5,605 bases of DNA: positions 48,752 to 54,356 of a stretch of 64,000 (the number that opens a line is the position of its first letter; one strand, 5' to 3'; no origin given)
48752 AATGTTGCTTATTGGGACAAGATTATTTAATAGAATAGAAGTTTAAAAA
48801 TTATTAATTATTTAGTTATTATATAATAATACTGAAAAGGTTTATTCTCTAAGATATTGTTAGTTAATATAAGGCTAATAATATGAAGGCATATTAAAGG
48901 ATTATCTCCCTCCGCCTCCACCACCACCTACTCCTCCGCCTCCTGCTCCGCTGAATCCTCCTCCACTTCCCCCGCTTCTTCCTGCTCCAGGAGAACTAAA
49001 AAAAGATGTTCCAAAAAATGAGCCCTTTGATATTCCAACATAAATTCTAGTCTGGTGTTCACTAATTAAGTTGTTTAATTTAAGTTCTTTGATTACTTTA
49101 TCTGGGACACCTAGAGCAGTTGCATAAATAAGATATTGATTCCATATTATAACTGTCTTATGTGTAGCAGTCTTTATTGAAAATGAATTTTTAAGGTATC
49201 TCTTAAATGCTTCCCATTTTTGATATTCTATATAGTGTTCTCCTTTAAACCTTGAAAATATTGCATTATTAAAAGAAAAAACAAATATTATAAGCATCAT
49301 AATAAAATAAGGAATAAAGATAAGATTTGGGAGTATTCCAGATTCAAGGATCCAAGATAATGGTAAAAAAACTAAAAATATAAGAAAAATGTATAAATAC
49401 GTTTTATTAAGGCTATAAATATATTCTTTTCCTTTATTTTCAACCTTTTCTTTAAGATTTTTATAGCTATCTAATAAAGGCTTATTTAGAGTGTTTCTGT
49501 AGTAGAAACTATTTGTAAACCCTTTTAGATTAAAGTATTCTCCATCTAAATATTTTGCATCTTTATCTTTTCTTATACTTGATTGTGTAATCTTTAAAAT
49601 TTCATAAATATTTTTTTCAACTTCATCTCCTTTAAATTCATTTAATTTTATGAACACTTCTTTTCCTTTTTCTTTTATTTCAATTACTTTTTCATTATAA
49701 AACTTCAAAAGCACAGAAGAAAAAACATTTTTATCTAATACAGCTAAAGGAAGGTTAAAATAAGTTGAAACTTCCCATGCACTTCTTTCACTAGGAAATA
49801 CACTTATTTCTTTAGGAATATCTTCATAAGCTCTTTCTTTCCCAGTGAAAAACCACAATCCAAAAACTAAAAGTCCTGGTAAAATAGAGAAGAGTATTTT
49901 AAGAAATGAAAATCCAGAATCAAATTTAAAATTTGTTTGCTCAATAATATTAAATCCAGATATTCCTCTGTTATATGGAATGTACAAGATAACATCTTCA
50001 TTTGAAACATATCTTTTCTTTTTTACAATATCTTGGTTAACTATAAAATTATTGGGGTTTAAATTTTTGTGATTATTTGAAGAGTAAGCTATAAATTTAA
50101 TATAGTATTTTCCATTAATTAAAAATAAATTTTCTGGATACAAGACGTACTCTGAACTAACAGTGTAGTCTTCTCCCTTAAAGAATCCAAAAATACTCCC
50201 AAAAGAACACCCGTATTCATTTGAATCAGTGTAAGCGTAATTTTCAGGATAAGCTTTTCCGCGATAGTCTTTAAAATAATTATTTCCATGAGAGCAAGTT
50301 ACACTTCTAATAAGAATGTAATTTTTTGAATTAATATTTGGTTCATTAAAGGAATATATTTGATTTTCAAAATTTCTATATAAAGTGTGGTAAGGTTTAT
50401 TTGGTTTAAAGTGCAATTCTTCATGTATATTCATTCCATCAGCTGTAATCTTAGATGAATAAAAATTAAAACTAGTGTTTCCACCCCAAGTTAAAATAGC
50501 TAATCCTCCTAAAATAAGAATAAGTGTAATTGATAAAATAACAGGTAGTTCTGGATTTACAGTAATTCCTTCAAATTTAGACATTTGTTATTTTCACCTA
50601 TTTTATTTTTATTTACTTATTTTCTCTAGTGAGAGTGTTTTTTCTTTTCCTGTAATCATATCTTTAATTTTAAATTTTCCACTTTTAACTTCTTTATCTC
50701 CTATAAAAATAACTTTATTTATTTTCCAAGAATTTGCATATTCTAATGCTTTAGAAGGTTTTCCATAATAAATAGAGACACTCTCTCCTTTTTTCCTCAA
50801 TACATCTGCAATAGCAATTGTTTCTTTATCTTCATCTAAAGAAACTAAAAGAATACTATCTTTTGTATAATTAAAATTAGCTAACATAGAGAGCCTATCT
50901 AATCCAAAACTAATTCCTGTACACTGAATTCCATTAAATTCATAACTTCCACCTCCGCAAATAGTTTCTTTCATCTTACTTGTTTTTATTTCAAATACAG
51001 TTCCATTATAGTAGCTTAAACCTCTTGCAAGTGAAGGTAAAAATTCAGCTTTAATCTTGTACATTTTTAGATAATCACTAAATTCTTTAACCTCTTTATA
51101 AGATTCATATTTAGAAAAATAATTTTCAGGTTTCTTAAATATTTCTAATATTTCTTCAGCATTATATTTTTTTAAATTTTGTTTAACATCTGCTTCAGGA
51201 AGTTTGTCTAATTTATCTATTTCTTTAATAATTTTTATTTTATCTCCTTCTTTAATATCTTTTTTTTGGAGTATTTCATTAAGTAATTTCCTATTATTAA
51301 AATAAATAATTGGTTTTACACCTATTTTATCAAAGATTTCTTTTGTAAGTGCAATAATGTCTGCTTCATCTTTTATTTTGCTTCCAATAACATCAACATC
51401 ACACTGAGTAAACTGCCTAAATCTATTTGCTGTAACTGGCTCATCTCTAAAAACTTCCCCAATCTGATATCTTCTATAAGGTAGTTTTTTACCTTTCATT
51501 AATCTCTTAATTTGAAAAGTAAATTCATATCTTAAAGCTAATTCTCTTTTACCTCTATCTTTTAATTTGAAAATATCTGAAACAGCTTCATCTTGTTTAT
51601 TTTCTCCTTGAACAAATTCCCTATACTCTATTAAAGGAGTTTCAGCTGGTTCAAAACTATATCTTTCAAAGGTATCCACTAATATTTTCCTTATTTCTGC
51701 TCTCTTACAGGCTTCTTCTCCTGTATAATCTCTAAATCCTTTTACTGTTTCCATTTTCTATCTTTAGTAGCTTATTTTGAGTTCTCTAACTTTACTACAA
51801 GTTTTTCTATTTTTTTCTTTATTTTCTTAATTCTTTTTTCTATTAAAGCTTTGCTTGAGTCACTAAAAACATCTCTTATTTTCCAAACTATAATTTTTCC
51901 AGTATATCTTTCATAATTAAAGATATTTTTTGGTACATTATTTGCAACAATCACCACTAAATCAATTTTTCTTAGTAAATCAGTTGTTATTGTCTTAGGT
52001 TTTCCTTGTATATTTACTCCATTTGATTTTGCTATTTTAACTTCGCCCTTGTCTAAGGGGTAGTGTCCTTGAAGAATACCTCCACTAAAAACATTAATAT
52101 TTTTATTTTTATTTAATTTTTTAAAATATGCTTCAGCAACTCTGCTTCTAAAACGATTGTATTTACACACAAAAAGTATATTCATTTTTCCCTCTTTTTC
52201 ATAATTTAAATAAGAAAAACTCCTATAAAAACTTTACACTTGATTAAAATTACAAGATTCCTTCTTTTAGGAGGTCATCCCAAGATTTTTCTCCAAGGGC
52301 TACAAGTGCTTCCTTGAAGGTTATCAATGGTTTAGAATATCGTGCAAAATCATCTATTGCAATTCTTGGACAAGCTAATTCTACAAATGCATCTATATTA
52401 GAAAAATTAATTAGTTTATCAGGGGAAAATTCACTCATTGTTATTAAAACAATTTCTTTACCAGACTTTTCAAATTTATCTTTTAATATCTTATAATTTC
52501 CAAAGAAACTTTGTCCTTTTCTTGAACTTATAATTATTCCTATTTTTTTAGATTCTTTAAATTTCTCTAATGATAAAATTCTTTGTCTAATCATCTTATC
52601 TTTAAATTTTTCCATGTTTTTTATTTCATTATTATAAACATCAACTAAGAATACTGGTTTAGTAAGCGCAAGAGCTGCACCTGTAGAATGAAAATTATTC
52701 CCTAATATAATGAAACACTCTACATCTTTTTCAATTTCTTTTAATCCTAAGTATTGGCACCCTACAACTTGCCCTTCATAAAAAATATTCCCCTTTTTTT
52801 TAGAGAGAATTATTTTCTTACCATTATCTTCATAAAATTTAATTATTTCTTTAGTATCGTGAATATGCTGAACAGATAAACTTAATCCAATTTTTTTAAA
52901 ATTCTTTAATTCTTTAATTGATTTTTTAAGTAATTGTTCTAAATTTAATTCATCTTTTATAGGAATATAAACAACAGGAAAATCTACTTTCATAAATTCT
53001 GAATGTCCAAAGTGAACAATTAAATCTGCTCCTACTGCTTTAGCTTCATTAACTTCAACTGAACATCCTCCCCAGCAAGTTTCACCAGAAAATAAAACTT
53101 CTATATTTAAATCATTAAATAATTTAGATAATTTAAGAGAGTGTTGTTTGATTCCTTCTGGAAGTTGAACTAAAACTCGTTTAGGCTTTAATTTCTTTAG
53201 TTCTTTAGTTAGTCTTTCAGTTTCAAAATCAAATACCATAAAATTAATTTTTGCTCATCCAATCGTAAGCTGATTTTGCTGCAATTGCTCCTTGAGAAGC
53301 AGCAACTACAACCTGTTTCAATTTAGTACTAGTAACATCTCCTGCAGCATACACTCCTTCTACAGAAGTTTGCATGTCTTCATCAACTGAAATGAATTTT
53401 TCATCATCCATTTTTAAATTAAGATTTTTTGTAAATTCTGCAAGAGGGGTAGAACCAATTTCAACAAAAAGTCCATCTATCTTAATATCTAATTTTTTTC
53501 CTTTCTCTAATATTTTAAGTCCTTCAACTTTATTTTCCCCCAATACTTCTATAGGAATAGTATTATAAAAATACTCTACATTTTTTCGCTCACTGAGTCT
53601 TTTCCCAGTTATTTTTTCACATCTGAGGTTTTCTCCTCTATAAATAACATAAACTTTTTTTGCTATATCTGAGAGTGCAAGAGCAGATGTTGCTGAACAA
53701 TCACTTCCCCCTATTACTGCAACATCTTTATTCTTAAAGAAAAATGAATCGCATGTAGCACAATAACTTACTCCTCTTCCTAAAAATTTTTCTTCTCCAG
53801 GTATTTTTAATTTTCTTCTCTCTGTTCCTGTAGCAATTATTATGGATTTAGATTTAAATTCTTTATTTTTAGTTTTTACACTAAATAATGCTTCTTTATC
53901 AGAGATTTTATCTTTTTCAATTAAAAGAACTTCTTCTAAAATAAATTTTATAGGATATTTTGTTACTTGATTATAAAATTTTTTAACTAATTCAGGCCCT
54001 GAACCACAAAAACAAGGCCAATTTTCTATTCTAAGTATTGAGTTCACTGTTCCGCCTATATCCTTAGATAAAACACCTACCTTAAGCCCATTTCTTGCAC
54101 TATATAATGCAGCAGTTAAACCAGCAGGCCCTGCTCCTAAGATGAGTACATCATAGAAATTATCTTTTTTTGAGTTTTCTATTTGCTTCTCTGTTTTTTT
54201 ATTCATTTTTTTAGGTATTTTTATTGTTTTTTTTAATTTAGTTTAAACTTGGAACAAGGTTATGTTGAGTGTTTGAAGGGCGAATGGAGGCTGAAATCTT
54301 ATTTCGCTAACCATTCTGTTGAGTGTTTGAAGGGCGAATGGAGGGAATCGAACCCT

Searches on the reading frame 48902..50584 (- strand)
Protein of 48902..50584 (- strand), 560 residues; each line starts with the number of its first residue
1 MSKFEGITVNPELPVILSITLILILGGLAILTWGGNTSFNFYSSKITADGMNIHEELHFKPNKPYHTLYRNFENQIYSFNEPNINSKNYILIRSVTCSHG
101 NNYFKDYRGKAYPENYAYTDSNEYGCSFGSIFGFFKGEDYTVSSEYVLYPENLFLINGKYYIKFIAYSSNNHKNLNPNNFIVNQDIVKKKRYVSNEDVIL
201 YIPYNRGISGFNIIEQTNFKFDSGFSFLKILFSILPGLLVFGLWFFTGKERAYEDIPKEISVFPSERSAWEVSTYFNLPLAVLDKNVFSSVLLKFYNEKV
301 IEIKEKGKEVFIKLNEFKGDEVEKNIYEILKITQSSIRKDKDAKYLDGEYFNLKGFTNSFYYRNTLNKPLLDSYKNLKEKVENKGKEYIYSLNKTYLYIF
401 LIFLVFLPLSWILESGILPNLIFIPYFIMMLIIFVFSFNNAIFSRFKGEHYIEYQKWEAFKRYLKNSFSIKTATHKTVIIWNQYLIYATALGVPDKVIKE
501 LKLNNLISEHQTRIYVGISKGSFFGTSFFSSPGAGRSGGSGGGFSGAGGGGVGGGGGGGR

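Call 37: search_protein_families(library=pfam, proteins=[window:48902-50584:-], max_evalue=0.00001)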
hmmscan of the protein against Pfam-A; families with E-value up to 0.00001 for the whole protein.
window:48902-50584:- (560 aa): 1 family
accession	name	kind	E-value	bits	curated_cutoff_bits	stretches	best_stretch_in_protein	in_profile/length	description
PF20990.2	DUF2207_C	-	9.7e-26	91.4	33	1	272-501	23-247/247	Predicted membrane protein (DUF2207) C-terminal domain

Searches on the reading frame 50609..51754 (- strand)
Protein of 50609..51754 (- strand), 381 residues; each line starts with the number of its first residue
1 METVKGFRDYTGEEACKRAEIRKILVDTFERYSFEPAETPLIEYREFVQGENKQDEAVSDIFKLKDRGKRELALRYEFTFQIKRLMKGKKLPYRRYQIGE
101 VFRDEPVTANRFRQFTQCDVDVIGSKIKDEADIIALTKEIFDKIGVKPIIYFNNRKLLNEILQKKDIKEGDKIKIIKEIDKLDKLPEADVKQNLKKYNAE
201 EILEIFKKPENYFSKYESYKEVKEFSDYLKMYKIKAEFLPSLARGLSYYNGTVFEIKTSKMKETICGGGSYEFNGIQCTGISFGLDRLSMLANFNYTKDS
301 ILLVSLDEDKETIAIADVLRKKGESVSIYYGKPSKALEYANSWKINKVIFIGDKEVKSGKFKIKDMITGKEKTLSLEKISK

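Call 37: search_protein_families(library=pfam, proteins=[window:50609-51754:-], max_evalue=0.00001)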
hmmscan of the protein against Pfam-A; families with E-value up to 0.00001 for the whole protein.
window:50609-51754:- (381 aa): 5 families
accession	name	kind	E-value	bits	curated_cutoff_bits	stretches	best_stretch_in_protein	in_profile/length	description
PF13393.11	tRNA-synt_His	-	2.2e-33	116.2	25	1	6-288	1-308/308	Histidyl-tRNA synthetase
PF00587.30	tRNA-synt_2b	-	9.1e-09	36.1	29.3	1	62-258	1-122/179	tRNA synthetase class II core domain (G, H, P, S and T)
PF00152.25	tRNA-synt_2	-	1.9e-08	34.2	25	1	17-195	24-182/308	tRNA synthetases class II (D, K and N)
PF01409.25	tRNA-synt_2d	-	9.3e-08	32.3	19.8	1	20-146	21-156/246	tRNA synthetases class II core domain (F)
PF03129.25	HGTP_anticodon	-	3.1e-07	30.9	21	1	311-379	17-87/94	Anticodon binding domain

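Call 52: search_protein_families(library=ncbifam, proteins=[window:50609-51754:-], max_evalue=1e-8)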
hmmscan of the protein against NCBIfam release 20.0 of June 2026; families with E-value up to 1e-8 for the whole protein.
window:50609-51754:- (381 aa): 13 families
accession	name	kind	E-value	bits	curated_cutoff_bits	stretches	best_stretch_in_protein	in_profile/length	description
TIGR00442.1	hisS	equivalog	5.5e-80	269.3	286.75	1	3-375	2-405/406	histidine--tRNA ligase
NF009085.0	PRK12420.1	equivalog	4.7e-74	250.2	540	1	1-380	4-423/426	histidine--tRNA ligase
TIGR00443.1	hisZ_biosyn_reg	equivalog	1.2e-36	126.4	271.65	1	8-291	1-311/314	ATP phosphoribosyltransferase regulatory subunit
NF008942.0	PRK12292.2-5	equivalog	3.5e-24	85.2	643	1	5-379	13-423/434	ATP phosphoribosyltransferase regulatory subunit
NF008945.0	PRK12292.3-3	equivalog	1.2e-21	77.3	409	1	6-346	5-353/368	ATP phosphoribosyltransferase regulatory subunit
NF008941.0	PRK12292.2-4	equivalog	3.1e-21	75.7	447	1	4-329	10-363/393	ATP phosphoribosyltransferase regulatory subunit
NF008940.0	PRK12292.2-3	equivalog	6.3e-16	58.1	450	1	6-351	8-391/404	ATP phosphoribosyltransferase regulatory subunit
NF008943.0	PRK12292.3-1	equivalog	3.7e-15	55.9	690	1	5-163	28-186/403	ATP phosphoribosyltransferase regulatory subunit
NF008946.0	PRK12293.1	equivalog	9.3e-15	54.9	224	1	5-287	9-274/282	ATP phosphoribosyltransferase regulatory subunit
NF008935.0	PRK12292.1-1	equivalog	1.5e-13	50.5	350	1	13-335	16-359/382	ATP phosphoribosyltransferase regulatory subunit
NF008953.0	PRK12295.1-6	equivalog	2.6e-13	49.7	384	0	12-191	6-186/384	ATP phosphoribosyltransferase regulatory subunit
NF009086.0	PRK12421.1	equivalog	3.3e-13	49.3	318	1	9-328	15-360/389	ATP phosphoribosyltransferase regulatory subunit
NF008950.0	PRK12295.1-3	equivalog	3.3e-09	36.6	492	0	238-272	316-350/387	ATP phosphoribosyltransferase regulatory subunit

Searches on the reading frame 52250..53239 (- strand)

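Call 52: search_protein_families(library=ncbifam, proteins=[window:52250-53239:-], max_evalue=1e-8)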
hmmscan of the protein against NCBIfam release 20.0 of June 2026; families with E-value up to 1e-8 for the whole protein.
window:52250-53239:- (329 aa): 3 families
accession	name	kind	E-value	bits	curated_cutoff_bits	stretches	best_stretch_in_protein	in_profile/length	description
TIGR00322.1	diphth2_R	domain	2.6e-85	286.6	35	1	4-315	2-320/320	diphthamide biosynthesis enzyme Dph1/Dph2 domain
TIGR03682.1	arCOG04112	equivalog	1.6e-84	283.8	202.8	1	20-318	3-299/308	diphthamide biosynthesis enzyme Dph2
TIGR00272.1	DPH2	equivalog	2e-21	76.2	184.05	1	5-320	37-373/497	diphthamide biosynthesis protein 2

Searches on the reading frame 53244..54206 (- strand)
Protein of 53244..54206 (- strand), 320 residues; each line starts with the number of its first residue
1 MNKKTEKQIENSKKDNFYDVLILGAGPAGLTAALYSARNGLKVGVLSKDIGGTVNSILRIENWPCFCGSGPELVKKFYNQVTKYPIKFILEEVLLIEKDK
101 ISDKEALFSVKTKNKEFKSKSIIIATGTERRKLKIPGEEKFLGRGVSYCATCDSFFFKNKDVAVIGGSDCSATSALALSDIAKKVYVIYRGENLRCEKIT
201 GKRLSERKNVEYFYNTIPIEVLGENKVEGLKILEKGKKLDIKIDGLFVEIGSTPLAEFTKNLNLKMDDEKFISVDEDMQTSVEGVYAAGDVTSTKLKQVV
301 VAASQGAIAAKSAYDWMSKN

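Call 52: search_protein_families(library=ncbifam, proteins=[window:53244-54206:-], max_evalue=1e-8)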
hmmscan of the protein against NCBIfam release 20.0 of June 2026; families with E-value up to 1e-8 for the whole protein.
window:53244-54206:- (320 aa): 34 families (the best 25 are shown)
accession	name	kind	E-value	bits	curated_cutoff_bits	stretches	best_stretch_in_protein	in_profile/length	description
TIGR01292.1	TRX_reduct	equivalog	2.1e-97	325.6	343.45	1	18-316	1-299/300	thioredoxin-disulfide reductase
TIGR03140.1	AhpF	equivalog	2.3e-75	254.1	502.9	1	5-317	200-512/515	alkyl hydroperoxide reductase subunit F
TIGR03143.1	AhpF_homolog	hypoth_equivalog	2.7e-68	230.9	687.65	1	15-315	2-306/555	putative alkyl hydroperoxide reductase F subunit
NF007614.0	PRK10262.1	equivalog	5.4e-52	176.9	644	1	19-314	8-311/321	thioredoxin-disulfide reductase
TIGR04018.1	Bthiol_YpdA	hypoth_equivalog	1.2e-25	90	339.9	1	97-294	92-291/316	YpdA family putative bacillithiol disulfide reductase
NF004945.0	PRK06292.2-3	equivalog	2.8e-24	85.9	494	1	109-312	120-324/457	dihydrolipoyl dehydrogenase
NF009409.0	PRK12770.1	subfamily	3.7e-24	85.4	343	1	12-319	13-352/360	putative glutamate synthase subunit beta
TIGR02053.1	MerA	equivalog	5.2e-24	85.1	454.45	1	106-315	117-330/465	mercury(II) reductase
TIGR01350.1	lipoamide_DH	equivalog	2.6e-23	82.5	408.8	1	101-315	113-331/461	dihydrolipoyl dehydrogenase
NF004776.0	PRK06116.1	equivalog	4.7e-18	65.4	480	1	109-312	122-324/450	glutathione-disulfide reductase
NF004991.0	PRK06370.1-3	subfamily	9.1e-18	64.1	620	1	110-305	156-354/509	FAD-containing oxidoreductase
TIGR03385.1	CoA_CoA_reduc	equivalog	3.1e-17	62.5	578.8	1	100-296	81-287/439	CoA-disulfide reductase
TIGR03315.1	Se_ygfK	equivalog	1.2e-16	59.4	835.3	1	7-314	526-836/1012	putative selenate reductase subunit YgfK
TIGR01316.1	gltA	equivalog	1.2e-15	57.3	471.75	1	220-314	334-446/449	NADPH-dependent glutamate synthase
TIGR01424.1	gluta_reduc_2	equivalog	2e-15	56.3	606.05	1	100-314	113-324/446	glutathione-disulfide reductase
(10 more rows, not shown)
